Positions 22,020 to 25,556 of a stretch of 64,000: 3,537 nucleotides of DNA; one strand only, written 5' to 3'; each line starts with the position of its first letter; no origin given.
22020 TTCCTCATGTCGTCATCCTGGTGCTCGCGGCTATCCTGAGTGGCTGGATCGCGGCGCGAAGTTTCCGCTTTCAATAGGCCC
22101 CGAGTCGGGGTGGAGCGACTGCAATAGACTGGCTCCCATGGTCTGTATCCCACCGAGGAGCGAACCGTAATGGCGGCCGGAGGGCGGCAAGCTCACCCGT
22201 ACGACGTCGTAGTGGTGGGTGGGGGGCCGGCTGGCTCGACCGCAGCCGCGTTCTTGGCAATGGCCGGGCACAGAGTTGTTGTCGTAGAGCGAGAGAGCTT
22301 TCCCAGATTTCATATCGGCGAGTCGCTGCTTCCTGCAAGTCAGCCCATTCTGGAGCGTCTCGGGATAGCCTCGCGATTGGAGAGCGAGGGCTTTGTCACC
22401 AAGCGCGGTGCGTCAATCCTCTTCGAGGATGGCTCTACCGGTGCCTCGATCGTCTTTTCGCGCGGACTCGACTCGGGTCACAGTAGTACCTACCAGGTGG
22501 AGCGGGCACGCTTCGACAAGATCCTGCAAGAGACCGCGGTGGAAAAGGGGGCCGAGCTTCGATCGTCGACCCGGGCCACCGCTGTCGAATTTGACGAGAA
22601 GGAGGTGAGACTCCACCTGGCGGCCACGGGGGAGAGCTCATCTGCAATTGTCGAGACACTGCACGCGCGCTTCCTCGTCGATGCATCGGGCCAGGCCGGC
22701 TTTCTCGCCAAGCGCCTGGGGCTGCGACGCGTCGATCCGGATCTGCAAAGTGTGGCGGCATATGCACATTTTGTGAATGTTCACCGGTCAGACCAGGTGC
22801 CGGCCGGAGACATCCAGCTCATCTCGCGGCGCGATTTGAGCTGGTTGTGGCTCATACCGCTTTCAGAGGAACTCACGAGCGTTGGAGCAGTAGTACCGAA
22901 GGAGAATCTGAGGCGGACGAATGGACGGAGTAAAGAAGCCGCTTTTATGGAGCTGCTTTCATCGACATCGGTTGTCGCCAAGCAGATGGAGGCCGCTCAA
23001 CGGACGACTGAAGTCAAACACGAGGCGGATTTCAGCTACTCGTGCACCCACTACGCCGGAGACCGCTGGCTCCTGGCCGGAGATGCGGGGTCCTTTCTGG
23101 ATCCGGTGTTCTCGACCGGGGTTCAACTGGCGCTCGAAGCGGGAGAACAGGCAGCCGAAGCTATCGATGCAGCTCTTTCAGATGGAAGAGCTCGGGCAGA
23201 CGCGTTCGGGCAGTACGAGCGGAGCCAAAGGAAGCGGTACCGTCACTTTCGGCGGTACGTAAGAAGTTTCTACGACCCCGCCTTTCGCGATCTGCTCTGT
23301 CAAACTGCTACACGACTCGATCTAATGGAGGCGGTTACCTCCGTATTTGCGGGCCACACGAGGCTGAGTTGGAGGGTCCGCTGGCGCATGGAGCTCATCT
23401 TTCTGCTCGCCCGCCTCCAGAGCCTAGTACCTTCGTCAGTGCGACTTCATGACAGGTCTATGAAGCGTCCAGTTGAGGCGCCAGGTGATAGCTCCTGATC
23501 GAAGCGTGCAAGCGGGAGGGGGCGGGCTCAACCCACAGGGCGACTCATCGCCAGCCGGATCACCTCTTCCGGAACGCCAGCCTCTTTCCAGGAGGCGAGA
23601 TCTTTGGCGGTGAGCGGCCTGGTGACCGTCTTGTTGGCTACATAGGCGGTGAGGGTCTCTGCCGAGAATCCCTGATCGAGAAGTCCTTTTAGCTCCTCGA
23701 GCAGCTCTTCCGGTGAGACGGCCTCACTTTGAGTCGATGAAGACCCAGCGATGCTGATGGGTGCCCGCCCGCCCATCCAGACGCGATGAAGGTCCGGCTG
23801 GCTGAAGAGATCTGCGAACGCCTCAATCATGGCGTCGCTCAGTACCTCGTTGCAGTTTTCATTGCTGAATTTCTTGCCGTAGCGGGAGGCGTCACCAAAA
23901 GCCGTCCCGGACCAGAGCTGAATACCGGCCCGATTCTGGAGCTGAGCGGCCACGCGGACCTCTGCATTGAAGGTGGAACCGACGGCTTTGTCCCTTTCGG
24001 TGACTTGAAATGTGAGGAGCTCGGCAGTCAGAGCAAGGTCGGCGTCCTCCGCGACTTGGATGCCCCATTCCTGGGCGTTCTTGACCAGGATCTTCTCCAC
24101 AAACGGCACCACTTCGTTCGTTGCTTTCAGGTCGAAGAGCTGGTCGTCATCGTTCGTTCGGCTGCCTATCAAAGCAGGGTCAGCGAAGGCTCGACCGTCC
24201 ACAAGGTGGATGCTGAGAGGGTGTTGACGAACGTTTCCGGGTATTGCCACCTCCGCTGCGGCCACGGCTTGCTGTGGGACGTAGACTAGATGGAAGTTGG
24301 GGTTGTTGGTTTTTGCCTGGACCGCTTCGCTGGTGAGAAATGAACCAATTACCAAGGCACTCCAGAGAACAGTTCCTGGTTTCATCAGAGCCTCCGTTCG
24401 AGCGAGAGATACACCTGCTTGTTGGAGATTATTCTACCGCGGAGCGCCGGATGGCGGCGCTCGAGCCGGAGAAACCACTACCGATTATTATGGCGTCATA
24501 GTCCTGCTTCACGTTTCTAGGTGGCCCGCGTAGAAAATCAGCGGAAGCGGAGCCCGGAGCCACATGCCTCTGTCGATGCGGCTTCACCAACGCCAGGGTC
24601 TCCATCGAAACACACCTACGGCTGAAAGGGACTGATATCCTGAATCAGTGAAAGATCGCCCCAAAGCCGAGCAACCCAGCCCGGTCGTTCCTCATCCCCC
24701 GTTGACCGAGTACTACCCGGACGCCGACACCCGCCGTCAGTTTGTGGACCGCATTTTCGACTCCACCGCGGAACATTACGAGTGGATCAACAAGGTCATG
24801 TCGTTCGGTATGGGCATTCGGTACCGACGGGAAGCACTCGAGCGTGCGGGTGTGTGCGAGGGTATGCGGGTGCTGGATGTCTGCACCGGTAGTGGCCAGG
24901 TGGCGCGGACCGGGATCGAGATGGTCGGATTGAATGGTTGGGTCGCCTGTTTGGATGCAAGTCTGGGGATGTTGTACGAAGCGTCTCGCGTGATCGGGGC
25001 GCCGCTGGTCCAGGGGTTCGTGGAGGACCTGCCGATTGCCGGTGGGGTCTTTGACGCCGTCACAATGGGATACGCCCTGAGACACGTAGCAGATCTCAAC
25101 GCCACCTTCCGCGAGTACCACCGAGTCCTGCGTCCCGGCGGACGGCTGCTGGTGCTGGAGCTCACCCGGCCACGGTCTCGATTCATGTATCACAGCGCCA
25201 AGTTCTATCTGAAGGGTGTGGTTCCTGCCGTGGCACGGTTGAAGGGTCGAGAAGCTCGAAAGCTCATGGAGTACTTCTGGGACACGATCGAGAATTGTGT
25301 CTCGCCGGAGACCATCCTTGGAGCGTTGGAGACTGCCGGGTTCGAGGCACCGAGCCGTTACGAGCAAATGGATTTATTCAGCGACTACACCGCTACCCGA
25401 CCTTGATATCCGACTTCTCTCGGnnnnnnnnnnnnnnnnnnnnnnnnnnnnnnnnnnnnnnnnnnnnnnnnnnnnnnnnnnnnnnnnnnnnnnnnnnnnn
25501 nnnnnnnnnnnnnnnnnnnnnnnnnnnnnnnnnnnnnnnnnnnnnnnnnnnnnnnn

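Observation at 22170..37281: Halogenase-containing aryl-polyene / xanthomonadin-like type II PKS-type cluster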

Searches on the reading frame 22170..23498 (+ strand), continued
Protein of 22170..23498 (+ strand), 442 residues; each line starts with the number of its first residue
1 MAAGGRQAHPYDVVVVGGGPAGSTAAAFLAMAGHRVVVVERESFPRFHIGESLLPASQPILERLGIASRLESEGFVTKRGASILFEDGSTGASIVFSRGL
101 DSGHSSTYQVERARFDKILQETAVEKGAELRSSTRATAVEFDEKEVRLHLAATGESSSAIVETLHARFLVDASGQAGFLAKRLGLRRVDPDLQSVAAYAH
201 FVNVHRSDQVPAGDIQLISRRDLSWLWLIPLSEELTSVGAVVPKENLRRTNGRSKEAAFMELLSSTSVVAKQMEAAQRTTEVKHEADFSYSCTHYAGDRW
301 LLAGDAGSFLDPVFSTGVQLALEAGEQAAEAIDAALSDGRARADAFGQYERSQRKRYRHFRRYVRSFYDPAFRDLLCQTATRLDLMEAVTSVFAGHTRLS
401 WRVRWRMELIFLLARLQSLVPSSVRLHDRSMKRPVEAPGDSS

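Call 27: find_encoding_contigs(protein=P0135, flank=10000, max_places=1)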
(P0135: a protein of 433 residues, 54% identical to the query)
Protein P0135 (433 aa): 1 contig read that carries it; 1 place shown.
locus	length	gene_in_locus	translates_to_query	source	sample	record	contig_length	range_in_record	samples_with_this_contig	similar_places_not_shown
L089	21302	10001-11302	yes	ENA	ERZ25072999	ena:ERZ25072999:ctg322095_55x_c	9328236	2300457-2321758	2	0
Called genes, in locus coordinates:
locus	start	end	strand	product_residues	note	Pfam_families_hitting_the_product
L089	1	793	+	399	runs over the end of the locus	PF14294:DUF4372, PF01609:DDE_Tnp_1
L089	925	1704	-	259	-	PF01522:Polysacc_deac_1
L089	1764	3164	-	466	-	PF00501:AMP-binding, PF13193:AMP-binding_C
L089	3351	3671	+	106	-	PF00550:PP-binding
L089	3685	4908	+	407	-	PF00109:ketoacyl-synt, PF02801:Ketoacyl-synt_C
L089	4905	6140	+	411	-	PF00109:ketoacyl-synt, PF13723:Ketoacyl-synt_2 (faint)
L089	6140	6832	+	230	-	PF00535:Glycos_transf_2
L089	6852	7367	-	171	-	-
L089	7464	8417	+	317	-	PF03279:Lip_A_acyltrans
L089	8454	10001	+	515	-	PF01266:DAO (faint), PF01494:FAD_binding_3, PF04820:Trp_halogenase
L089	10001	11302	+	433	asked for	PF00890:FAD_binding_2 (weak), PF01134:GIDA (weak), PF01266:DAO (weak), PF01494:FAD_binding_3, PF04820:Trp_halogenase, PF12831:FAD_oxidored, PF13450:NAD_binding_8, PF04820:Trp_halogenase, +1 more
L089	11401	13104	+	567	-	PF07885:Ion_trans_2, PF02254:TrkA_N, PF02080:TrkA_C (weak), PF02254:TrkA_N, PF02080:TrkA_C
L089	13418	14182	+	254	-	PF04338:DUF481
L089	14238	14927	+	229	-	PF00230:MIP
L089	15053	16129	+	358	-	PF21088:MS_channel_1st, PF00924:MS_channel_2nd, PF21082:MS_channel_3rd (weak)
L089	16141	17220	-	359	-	PF02812:ELFV_dehydrog_N, PF00208:ELFV_dehydrog, PF02826:2-Hacid_dh_C (weak), PF00208:ELFV_dehydrog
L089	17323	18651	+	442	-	PF00209:SNF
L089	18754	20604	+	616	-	PF00664:ABC_membrane, PF00005:ABC_tran, PF02463:SMC_N (faint)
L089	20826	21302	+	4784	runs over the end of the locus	PF00501:AMP-binding, PF23024:AMP-dom_DIP2-like, PF00550:PP-binding, PF00668:Condensation, PF00501:AMP-binding, PF13193:AMP-binding_C, PF00550:PP-binding, PF00668:Condensation, +9 more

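Call 78: list_cluster_members(proteins=[P0272, P0165, P0001])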
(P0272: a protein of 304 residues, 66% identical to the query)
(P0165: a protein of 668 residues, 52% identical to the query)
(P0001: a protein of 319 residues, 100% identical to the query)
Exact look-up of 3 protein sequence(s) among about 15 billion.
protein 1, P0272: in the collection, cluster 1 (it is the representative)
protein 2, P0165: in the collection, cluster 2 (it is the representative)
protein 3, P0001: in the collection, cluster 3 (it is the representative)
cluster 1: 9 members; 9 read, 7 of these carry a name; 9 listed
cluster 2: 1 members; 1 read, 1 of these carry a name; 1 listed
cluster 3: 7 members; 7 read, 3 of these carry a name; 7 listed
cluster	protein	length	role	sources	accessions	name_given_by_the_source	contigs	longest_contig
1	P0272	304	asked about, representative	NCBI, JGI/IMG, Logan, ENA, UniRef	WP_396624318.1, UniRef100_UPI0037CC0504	hypothetical protein [Luteitalea sp.] | enamine deaminase RidA (YjgF/YER057c/UK114 family) | chorismate transformation enzyme, FkbO/Hyg5 family n=1 Tax=Luteitalea sp. TaxID=2004800 ...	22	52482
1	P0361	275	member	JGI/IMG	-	enamine deaminase RidA (YjgF/YER057c/UK114 family)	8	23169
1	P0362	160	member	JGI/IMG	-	chorismate lyase/3-hydroxybenzoate synthase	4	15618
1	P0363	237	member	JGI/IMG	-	enamine deaminase RidA (YjgF/YER057c/UK114 family)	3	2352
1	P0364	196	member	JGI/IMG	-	chorismate lyase/3-hydroxybenzoate synthase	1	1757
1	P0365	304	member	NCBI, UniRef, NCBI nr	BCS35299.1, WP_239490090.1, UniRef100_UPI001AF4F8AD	pteridine-dependent deoxygenase like protein [Luteitalea sp. TBR-22] | chorismate transformation enzyme, FkbO/Hyg5 family n=1 Tax=Luteitalea sp. TBR-22 ... | hypothetical protein [Luteitalea sp. TBR-22]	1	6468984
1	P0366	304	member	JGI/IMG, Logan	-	enamine deaminase RidA (YjgF/YER057c/UK114 family)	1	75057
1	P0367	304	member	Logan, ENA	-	-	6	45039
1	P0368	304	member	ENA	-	-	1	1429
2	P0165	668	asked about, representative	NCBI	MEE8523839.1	MAG: tryptophan 7-halogenase [Thermoanaerobaculia bacterium]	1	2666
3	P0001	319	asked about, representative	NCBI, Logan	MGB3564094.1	MAG: hypothetical protein WBC09_13685 [Thermoanaerobaculia bacterium]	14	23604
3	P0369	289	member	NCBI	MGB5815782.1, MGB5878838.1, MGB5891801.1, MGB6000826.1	MAG: hypothetical protein WBH85_02305 [Thermoanaerobaculia bacterium]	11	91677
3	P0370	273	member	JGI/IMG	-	chorismate lyase/3-hydroxybenzoate synthase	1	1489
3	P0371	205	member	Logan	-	-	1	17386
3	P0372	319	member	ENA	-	-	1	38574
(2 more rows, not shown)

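Call 79: find_encoding_contigs(protein=P0365, flank=10000, max_places=1)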
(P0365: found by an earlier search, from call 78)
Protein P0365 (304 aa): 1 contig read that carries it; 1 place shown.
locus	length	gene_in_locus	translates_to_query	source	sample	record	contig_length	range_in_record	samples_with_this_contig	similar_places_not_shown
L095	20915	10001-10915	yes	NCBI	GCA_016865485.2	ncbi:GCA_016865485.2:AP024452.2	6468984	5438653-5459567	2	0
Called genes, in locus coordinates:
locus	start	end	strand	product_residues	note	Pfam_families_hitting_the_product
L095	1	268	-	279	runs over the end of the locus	PF01522:Polysacc_deac_1, PF11959:DUF3473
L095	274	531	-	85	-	PF00550:PP-binding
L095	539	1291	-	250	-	PF23441:SDR, PF00106:adh_short, PF08659:KR, PF13561:adh_short_C2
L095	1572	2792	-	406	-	PF00109:ketoacyl-synt, PF02801:Ketoacyl-synt_C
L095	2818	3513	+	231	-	PF03548:LolA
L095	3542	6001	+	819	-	PF03176:MMPL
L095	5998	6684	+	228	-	PF00535:Glycos_transf_2, PF13641:Glyco_tranf_2_3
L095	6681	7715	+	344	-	PF03279:Lip_A_acyltrans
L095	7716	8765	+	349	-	PF04307:YdjM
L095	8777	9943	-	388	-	PF09835:DUF2062, PF13489:Methyltransf_23, PF08241:Methyltransf_11 (faint), PF08242:Methyltransf_12, PF13649:Methyltransf_25 (weak), PF00891:Methyltransf_2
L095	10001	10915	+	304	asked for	PF21168:FkbO_Hyg5-like_N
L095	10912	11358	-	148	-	PF22817:ApeP-like, PF07977:FabA, PF22818:ApeI-like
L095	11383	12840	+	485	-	PF00501:AMP-binding, PF13193:AMP-binding_C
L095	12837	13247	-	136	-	PF02566:OsmC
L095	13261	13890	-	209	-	PF04978:MST (weak), PF12867:DinB_2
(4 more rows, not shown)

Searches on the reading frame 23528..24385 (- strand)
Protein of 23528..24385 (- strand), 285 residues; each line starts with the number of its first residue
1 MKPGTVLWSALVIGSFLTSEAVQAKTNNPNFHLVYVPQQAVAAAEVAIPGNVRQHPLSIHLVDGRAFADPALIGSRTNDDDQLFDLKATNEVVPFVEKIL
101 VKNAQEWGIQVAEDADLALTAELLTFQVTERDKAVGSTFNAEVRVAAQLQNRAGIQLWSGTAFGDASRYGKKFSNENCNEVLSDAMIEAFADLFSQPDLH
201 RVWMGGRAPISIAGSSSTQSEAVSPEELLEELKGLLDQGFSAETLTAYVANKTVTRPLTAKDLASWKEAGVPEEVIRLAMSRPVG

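Call 4: search_protein_families(library=pfam, proteins=[window:23528-24385:-], max_evalue=0.01)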
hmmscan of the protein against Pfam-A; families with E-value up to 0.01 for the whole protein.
window:23528-24385:- (285 aa): 1 family
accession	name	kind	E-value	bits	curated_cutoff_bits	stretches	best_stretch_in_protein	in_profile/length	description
PF03923.18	Lipoprotein_16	-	1.4e-06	28.6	25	1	52-200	11-155/159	Uncharacterized lipoprotein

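Call 6: search_protein_families(library=ncbifam, proteins=[window:23528-24385:-], max_evalue=0.001)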
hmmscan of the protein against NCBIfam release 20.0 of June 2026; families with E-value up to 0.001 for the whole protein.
window:23528-24385:- (285 aa): 0 families

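Call 55: search_protein_families(library=pfam, proteins=[window:23528-24385:-], max_evalue=5)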
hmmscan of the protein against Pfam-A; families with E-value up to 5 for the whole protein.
window:23528-24385:- (285 aa): 1 family
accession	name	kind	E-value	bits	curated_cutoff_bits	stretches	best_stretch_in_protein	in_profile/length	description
PF03923.18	Lipoprotein_16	-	1.4e-06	28.6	25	1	52-200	11-155/159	Uncharacterized lipoprotein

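Call 75: predict_structure(protein=window:23528-24385:-)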
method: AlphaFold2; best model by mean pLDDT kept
length: 285 residues; sequences in the alignment: 1
mean_pLDDT: 53.9   pTM: 0.42
mean pLDDT of the five models: 53.9, 50.7, 47.4, 43.9, 40.3
residues with pLDDT >= 90: 30; 70-90: 37; 50-70: 80; < 50: 138
segments of 3 or more residues with pLDDT < 50: 1-90, 99-101, 103-115, 124-139, 206-219
pLDDT, mean of each block of 10 residues (from residue 1): 26 25 28 25 25 39 40 35 40 51 44 46 50 45 58 57 65 57 65 66 48 37 88 84 81 87 94 92 75
secondary structure, 60 per line:
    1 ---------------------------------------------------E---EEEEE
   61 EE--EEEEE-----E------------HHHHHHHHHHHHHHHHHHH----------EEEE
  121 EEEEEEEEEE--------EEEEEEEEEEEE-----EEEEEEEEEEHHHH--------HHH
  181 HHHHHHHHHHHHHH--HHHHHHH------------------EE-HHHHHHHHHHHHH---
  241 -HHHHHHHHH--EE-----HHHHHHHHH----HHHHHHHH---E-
elements in order: E56-62 E65-69 H88-106 E117-130 E139-150 E156-165 H166-169 H178-194 H197-203 H225-237 H242-250 H260-268 H273-280

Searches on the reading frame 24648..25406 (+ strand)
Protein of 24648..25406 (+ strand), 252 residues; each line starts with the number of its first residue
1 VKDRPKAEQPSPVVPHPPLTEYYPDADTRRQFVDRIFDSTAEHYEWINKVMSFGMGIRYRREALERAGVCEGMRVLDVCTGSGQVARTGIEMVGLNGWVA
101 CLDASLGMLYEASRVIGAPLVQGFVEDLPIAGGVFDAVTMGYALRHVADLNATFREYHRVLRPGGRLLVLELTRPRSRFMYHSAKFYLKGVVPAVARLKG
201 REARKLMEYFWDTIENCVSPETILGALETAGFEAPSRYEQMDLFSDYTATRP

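Call 4: search_protein_families(library=pfam, proteins=[window:24648-25406:+], max_evalue=0.01)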
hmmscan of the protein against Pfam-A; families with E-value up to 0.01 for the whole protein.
window:24648-25406:+ (252 aa): 8 families
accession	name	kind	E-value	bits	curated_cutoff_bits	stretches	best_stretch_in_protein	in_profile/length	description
PF01209.24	Ubie_methyltran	-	5.9e-34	117.9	20.1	1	29-239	5-219/233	ubiE/COQ5 methyltransferase family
PF08241.18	Methyltransf_11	-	9e-15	55.5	21.2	1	76-169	1-95/95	Methyltransferase domain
PF13649.12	Methyltransf_25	-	4.8e-14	53.2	27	1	75-165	1-97/97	Methyltransferase domain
PF13489.12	Methyltransf_23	-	1.1e-09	38.6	27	1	71-233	22-160/164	Methyltransferase domain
PF13847.12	Methyltransf_31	-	1.2e-07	32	27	1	71-172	3-112/145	Methyltransferase domain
PF08242.18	Methyltransf_12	-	5.5e-07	30.7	30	1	76-167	1-98/98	Methyltransferase domain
PF01135.25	PCMT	-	0.005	17.1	20.3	1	60-114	62-116/210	Protein-L-isoaspartate(D-aspartate) O-methyltransferase (PCMT)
PF02353.26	CMAS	-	0.007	16.2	27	0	61-94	52-85/273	Mycolic acid cyclopropane synthetase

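Call 6: search_protein_families(library=ncbifam, proteins=[window:24648-25406:+], max_evalue=0.001)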
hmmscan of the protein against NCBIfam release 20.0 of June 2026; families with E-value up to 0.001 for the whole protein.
window:24648-25406:+ (252 aa): 22 families
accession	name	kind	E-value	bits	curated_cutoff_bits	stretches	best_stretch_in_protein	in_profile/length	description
NF001244.0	PRK00216.1-5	equivalog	1.6e-43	148.7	216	1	30-237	7-220/236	bifunctional demethylmenaquinone methyltransferase/2-methoxy-6-polyprenyl-1,4-benzoquinol methylase UbiE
TIGR01934.1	MenG_MenH_UbiE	subfamily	2.8e-41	141.2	158.35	1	33-236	1-207/223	ubiquinone/menaquinone biosynthesis methyltransferase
NF052510.1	methyltran_MpqE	exception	5.4e-34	117.6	335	1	28-234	3-216/234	methyl-plastoquinone biosynthesis methyltransferase MpqE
NF001241.0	PRK00216.1-2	equivalog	4.8e-32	111.5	327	1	27-233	7-210/231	demethylmenaquinone methyltransferase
NF001240.0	PRK00216.1-1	equivalog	1.2e-30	106.4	378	1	28-236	20-234/251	bifunctional demethylmenaquinone methyltransferase/2-methoxy-6-polyprenyl-1,4-benzoquinol methylase UbiE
NF001243.0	PRK00216.1-4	equivalog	4.8e-27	94.8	235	1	27-211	3-190/237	demethylmenaquinone methyltransferase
NF001242.0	PRK00216.1-3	equivalog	5.5e-27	94.8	351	1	26-234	23-239/258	bifunctional demethylmenaquinone methyltransferase/2-methoxy-6-polyprenyl-1,4-benzoquinol methylase UbiE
TIGR02752.1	MenG_heptapren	equivalog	3e-26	92.4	419.85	1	28-211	2-188/231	demethylmenaquinone methyltransferase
NF004452.0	PRK05785.1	equivalog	1.1e-17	64.3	207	1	30-206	8-180/228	hypothetical protein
NF045667.1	MTase_DVU1556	equivalog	4.6e-16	58.9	155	1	57-235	8-163/213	DVU_1556 family methyltransferase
NF043040.1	corrin_prot_MT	hypoth_equivalog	3.7e-13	49.4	180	1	35-179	6-157/216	corrinoid protein-associated methyltransferase CpaM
NF047649.1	MTase_UXPK_star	exception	5.2e-10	38.8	460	1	71-171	77-183/283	methyltransferase/UXPK-star double selenoprotein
NF041537.1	ArsM_AhpD_UU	exception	6.6e-09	35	510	1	69-170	74-181/345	arsenite methyltransferase/AhpD domain selenoprotein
NF007610.0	PRK10258.1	equivalog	8.4e-09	35.1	342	1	72-168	43-137/251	malonyl-ACP O-methyltransferase BioC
NF008823.0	PRK11873.1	subfamily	1e-08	35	263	1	66-170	72-182/272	arsenite methyltransferase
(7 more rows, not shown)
